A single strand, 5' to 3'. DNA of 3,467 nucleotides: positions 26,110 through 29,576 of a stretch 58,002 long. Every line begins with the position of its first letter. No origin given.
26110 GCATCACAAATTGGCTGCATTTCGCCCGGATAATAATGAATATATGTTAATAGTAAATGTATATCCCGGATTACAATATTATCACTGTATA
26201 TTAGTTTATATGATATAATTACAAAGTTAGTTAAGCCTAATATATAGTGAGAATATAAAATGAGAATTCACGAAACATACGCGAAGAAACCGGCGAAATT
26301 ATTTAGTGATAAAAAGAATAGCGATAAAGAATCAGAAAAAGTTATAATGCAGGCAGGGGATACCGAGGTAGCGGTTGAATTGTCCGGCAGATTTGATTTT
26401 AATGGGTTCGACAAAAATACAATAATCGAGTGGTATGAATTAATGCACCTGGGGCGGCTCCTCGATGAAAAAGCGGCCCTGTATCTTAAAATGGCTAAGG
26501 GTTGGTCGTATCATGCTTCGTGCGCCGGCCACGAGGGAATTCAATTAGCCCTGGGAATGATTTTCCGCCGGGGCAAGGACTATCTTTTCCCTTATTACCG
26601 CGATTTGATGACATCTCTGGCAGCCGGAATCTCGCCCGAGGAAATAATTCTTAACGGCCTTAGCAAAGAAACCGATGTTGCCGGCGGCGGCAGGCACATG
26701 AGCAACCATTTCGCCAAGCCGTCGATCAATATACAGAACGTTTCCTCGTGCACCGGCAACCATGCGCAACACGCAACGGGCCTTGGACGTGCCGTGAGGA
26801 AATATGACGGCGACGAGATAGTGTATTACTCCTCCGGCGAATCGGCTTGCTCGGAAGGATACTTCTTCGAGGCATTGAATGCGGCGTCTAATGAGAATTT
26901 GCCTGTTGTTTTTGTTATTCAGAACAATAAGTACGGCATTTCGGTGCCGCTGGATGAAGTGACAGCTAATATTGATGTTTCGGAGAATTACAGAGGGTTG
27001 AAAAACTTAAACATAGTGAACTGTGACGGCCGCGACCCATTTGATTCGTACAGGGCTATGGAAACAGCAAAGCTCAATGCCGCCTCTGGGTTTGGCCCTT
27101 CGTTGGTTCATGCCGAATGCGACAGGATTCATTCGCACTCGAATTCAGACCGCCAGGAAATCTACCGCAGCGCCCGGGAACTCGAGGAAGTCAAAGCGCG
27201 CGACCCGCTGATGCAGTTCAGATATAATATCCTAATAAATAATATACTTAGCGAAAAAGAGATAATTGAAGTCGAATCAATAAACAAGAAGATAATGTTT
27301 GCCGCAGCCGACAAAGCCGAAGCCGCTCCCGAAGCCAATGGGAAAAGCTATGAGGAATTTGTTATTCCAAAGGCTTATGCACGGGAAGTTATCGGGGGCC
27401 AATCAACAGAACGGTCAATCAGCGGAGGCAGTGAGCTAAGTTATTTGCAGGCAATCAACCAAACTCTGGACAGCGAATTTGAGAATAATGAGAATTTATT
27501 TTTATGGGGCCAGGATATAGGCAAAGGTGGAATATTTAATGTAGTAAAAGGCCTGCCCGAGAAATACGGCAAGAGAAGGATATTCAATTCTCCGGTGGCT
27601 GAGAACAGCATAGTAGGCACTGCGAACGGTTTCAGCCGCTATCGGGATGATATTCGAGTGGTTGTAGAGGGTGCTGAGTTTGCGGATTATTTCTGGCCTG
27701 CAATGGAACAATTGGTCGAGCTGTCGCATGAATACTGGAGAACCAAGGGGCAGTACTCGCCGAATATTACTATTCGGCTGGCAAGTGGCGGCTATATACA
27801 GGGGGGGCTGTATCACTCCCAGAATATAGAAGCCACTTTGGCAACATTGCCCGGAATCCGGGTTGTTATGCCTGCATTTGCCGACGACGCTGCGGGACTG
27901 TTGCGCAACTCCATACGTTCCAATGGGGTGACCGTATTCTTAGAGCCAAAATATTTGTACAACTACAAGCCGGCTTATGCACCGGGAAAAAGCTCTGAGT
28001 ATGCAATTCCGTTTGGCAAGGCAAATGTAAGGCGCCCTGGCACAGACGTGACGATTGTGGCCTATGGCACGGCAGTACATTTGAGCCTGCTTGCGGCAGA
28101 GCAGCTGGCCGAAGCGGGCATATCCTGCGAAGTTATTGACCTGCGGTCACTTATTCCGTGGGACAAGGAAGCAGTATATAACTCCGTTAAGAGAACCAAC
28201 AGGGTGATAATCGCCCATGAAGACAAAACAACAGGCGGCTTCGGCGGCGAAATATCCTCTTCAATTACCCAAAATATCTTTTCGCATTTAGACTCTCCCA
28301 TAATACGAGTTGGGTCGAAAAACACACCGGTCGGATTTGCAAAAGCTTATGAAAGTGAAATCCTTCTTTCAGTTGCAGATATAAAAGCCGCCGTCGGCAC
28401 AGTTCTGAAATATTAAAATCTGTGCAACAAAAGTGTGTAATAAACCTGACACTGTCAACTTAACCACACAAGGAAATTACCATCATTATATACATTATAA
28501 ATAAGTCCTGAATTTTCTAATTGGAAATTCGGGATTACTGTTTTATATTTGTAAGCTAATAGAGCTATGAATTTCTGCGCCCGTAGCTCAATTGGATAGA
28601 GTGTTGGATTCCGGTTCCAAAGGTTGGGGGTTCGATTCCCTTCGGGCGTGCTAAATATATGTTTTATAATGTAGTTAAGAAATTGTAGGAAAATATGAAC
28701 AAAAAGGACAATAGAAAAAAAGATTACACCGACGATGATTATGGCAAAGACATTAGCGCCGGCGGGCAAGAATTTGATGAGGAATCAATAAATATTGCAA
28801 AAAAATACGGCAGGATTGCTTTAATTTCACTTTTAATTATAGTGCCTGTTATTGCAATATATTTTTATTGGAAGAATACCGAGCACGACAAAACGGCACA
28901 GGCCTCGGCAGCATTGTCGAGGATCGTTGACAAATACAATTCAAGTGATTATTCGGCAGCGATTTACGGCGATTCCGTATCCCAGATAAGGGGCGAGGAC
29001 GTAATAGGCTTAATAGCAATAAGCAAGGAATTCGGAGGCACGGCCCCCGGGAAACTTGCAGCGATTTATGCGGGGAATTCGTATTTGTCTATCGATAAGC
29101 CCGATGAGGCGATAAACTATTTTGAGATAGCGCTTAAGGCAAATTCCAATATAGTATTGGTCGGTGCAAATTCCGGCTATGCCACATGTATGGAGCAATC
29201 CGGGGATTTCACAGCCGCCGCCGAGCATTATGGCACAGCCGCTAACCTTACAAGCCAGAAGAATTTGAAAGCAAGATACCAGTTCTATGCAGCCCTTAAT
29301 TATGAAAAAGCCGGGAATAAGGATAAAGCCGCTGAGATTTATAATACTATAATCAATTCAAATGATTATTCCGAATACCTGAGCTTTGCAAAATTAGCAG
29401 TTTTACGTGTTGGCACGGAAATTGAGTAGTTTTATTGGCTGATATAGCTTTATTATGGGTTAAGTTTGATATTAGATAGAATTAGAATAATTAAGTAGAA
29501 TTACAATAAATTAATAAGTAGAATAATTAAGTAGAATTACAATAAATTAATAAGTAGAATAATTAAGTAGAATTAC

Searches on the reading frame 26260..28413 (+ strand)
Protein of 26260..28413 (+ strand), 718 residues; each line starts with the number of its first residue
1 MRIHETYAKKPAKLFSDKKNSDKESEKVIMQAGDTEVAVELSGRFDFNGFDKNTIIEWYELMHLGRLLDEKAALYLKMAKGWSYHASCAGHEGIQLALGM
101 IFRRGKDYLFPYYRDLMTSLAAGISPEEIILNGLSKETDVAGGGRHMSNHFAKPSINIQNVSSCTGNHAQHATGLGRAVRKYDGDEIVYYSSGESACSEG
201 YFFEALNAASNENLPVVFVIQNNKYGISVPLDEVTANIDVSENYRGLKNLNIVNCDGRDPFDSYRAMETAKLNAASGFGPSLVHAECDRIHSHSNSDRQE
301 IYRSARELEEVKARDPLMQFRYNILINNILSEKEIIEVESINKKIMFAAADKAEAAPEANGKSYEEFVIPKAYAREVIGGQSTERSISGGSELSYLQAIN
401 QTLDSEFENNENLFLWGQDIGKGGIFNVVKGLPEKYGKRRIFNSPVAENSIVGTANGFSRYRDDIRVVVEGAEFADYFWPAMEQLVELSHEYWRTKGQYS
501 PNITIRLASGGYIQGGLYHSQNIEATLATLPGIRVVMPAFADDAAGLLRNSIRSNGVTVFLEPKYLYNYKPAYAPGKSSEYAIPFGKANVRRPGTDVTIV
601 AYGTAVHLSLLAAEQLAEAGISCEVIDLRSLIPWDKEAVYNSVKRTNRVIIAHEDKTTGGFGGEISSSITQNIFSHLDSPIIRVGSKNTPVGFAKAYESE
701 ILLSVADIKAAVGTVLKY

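Call 26: search_protein_families(library=pfam, proteins=[window:26260-28413:+], max_evalue=0.001)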
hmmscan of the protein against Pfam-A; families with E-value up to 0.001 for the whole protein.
window:26260-28413:+ (718 aa): 3 families
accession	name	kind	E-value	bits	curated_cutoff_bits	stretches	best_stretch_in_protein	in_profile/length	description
PF00676.26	E1_dh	-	2.8e-49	168.1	22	1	60-360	2-298/300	Dehydrogenase E1 component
PF02780.25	Transketolase_C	-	1.4e-36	125.6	25.9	1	586-708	1-124/124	Transketolase, C-terminal domain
PF02779.29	Transket_pyr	-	2e-25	89.9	27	1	392-568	2-173/174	Transketolase, pyrimidine binding domain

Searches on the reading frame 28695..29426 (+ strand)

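Call 27: search_protein_families(library=pfam, proteins=[window:28695-29426:+], max_evalue=0.001)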
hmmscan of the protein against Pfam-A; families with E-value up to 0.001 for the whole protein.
window:28695-29426:+ (244 aa): 12 families
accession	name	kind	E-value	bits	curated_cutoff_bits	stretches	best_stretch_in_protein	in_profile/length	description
PF07719.23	TPR_2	-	1.6e-09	37.5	27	0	124-152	5-33/34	Tetratricopeptide repeat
PF13174.12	TPR_6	-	3e-07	31.1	26.3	0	196-221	3-28/33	Tetratricopeptide repeat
PF13432.12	TPR_16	-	8.9e-07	29.7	32.7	0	127-179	4-54/65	Tetratricopeptide repeat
PF13424.12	TPR_12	-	9.3e-07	29.4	30.1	0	159-218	6-70/77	Tetratricopeptide repeat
PF13428.12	TPR_14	-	6.2e-06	26.8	23.5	0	124-150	5-31/44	Tetratricopeptide repeat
PF14559.12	TPR_19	-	0.0001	23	25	0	168-228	3-61/68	Tetratricopeptide repeat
PF09976.15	TPR_21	-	0.0002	21.6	25.5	0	36-151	5-107/193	Tetratricopeptide repeat-like domain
PF13176.12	TPR_7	-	0.00024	21.4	27.9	0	127-147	6-26/36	Tetratricopeptide repeat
PF00515.34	TPR_1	-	0.00028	21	27.8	0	127-152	8-33/34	Tetratricopeptide repeat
PF05714.16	PFam54_60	-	0.00061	19.9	27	0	177-227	24-73/185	Borrelia Bbcrasp-1 domain containing protein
PF13181.12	TPR_8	-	0.00087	19.7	25.7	0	127-152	8-33/34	Tetratricopeptide repeat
PF12685.13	SpoIIIAH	-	0.00091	19.6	30.6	0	42-227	4-113/191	SpoIIIAH-like protein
